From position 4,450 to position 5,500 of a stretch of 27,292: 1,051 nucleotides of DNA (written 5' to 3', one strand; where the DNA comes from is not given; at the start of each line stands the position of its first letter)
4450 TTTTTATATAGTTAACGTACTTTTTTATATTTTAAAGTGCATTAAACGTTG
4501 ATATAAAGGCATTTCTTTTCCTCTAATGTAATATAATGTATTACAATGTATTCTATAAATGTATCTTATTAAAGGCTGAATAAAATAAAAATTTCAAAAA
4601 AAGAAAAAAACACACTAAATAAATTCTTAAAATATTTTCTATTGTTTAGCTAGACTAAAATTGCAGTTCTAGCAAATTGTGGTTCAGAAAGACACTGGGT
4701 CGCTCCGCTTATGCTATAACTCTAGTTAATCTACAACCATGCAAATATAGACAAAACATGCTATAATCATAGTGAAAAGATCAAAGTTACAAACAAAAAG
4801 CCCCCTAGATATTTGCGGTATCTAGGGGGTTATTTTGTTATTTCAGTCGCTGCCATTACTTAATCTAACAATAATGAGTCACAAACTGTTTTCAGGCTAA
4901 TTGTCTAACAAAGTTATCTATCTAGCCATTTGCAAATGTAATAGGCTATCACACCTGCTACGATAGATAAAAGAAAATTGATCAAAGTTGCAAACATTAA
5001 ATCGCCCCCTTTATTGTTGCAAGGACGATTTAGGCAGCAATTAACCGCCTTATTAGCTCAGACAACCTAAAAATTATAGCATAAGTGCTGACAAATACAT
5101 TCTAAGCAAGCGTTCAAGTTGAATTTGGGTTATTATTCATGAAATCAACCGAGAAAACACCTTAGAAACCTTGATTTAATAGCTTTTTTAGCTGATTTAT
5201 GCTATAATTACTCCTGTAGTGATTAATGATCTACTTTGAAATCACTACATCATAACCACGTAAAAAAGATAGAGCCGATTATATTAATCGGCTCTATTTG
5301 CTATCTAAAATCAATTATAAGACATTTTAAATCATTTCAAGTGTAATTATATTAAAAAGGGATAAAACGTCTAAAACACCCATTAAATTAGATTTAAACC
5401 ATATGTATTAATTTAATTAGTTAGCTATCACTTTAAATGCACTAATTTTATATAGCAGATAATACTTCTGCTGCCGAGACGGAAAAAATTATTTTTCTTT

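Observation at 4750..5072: par(pAD1)-like Fst type I toxin-antitoxin locus with direct repeats and shared bidirectional terminator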

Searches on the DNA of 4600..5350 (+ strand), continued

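Call 37: search_rna_families(source=window, start=4770, end=5075, threshold=evalue, max_evalue=1, show_alignments=8)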
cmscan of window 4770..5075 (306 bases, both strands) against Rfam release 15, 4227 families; matches with E-value up to 1: 8.
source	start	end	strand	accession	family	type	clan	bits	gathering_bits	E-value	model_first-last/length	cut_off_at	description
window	4792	4877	-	RF00514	His_leader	Cis-reg; leader;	-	24.6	49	0.042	1-126/126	no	Histidine operon leader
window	4789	4875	-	RF04312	trpB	Cis-reg;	-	23.1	59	0.41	1-107/107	no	trpB ncRNA motif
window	4786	5037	-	RF02442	SpF66_sRNA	Gene; sRNA;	-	20.4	42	0.0059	1-239/239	no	Streptococcus sRNA SpF66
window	4771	4836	+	RF02495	ohsC_RNA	Gene; antitoxin;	-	20.4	50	0.8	1-77/77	no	Oppression of Hydrophobic ORF by sRNA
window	4786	4844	+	RF00885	MIR821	Gene; miRNA;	-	16.5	249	0.62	1-275/275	no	MIR821 microRNA precursor family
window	4813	4865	+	RF02108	DLEU2_4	Gene; lncRNA;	-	16.3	40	0.55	1-58/58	no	Deleted in lymphocytic leukemia 2 conserved region 4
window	4801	4829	+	RF02099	rivX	Gene; sRNA;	-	14.8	100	0.11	75-103/248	no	rivX sRNA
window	4786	4829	-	RF02401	ClpQY_promoter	Cis-reg;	-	14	42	0.93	1-40/57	no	ClpQY promoter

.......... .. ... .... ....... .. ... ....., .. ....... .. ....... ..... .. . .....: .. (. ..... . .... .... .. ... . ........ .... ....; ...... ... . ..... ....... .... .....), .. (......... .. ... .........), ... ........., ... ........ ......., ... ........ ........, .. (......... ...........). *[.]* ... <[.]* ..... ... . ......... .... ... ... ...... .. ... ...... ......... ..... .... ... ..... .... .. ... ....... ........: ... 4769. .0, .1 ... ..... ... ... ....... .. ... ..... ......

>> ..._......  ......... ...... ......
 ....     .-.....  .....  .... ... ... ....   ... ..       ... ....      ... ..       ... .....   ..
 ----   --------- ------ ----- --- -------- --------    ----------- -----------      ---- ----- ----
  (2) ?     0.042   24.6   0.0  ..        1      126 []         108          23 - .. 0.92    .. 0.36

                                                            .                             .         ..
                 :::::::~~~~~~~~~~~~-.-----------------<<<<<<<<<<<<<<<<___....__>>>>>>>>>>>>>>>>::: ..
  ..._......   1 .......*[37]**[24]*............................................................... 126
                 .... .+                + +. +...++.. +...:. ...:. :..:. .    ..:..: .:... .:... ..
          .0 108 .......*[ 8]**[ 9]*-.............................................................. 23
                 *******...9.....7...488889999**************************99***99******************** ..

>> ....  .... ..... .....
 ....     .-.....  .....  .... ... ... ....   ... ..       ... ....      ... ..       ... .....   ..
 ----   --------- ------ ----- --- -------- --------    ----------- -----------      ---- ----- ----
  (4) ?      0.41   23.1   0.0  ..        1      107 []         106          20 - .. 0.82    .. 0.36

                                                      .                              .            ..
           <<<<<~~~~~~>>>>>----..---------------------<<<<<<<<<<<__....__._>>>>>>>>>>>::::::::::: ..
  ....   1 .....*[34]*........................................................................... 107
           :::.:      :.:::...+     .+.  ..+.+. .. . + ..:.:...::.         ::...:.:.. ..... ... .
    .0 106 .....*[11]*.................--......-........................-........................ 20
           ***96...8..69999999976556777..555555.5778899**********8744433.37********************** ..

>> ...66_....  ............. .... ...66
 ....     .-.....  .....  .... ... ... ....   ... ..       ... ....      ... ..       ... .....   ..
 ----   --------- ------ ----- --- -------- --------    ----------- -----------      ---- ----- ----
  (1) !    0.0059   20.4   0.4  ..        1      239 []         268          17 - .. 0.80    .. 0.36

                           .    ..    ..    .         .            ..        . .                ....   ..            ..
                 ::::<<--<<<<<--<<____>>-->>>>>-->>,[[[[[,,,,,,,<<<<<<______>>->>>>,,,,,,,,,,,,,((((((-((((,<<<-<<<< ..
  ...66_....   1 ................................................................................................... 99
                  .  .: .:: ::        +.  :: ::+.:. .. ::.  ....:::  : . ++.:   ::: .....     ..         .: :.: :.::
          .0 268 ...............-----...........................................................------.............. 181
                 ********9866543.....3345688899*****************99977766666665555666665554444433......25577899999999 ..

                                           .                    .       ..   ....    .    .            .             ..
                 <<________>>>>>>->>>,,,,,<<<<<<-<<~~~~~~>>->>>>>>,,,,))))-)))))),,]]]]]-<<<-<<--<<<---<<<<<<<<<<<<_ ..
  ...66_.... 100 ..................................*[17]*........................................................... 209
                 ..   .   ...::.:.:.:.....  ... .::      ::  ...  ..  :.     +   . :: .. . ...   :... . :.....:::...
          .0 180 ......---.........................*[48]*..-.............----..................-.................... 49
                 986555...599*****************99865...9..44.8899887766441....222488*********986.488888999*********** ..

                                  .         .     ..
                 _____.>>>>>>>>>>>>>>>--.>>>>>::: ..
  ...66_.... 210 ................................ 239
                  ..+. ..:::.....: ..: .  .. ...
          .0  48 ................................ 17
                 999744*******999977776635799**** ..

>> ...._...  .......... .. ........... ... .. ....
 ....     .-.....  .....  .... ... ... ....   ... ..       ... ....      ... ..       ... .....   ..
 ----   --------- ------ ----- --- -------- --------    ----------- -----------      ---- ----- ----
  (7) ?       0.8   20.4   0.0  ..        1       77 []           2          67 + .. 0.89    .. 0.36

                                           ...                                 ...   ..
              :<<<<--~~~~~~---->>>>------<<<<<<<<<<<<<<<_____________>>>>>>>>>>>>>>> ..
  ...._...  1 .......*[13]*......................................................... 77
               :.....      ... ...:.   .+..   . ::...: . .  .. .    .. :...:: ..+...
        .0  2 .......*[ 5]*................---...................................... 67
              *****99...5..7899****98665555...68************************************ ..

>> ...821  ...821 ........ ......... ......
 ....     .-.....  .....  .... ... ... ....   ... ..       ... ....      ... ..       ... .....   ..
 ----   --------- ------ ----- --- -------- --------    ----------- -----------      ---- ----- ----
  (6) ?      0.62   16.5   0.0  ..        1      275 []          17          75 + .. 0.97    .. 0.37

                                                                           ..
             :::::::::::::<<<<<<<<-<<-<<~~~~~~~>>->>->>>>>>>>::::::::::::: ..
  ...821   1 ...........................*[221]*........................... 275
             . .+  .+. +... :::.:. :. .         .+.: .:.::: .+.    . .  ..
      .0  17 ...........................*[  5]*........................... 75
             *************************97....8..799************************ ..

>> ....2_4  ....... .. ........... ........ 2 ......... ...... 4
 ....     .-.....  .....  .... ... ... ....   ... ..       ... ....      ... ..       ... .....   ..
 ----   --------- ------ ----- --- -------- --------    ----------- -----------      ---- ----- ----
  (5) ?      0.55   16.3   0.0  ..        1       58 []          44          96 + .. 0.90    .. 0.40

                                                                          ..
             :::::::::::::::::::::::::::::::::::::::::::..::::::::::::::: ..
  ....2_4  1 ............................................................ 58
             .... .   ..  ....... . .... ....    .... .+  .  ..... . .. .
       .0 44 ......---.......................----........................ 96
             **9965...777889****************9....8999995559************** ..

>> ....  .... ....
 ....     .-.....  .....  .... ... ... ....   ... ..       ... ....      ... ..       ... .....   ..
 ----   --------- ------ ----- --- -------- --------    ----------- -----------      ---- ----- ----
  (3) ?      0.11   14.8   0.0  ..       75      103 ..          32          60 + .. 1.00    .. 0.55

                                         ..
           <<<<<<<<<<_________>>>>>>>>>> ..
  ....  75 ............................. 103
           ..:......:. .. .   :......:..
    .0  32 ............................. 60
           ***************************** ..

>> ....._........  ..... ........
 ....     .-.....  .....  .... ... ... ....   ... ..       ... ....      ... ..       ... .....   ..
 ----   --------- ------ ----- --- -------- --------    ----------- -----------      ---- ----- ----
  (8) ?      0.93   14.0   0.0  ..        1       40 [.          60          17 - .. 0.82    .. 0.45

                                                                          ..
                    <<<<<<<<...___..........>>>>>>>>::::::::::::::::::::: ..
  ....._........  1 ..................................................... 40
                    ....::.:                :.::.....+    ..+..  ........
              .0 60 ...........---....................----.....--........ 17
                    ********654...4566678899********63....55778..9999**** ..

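Call 82: search_rna_families(sources=[L002, L003, L004, L005, L006, L007, L008, L011, L012, L017, L048, L044], threshold=evalue, max_evalue=0.01)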
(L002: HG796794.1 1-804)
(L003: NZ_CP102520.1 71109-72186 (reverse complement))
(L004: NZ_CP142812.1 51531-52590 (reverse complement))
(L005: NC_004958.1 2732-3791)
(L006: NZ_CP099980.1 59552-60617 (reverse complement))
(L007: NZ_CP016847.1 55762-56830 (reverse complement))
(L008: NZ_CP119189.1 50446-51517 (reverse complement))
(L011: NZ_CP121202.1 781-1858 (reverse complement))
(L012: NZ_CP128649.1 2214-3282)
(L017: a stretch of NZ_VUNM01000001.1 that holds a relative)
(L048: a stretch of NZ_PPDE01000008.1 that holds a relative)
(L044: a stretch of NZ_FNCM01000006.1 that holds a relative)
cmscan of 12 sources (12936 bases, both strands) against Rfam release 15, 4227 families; matches with E-value up to 0.01: 8.
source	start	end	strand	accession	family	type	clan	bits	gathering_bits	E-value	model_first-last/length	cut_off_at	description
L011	456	687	+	RF02442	SpF66_sRNA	Gene; sRNA;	-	93.8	42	1.6e-21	1-239/239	no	Streptococcus sRNA SpF66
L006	452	672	+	RF02442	SpF66_sRNA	Gene; sRNA;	-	67.8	42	2.3e-14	1-239/239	no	Streptococcus sRNA SpF66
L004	447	643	+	RF02442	SpF66_sRNA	Gene; sRNA;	-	48.8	42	3.9e-09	1-239/239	no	Streptococcus sRNA SpF66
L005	447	643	+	RF02442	SpF66_sRNA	Gene; sRNA;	-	48.3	42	5.1e-09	1-239/239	no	Streptococcus sRNA SpF66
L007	452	664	+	RF02442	SpF66_sRNA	Gene; sRNA;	-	37.5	42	5e-06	1-239/239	no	Streptococcus sRNA SpF66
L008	458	675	+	RF02442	SpF66_sRNA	Gene; sRNA;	-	37.4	42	5.2e-06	1-239/239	no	Streptococcus sRNA SpF66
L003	457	655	+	RF02442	SpF66_sRNA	Gene; sRNA;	-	30.7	42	0.00036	1-239/239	no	Streptococcus sRNA SpF66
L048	549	738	+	RF02442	SpF66_sRNA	Gene; sRNA;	-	26.4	42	0.0057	1-239/239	no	Streptococcus sRNA SpF66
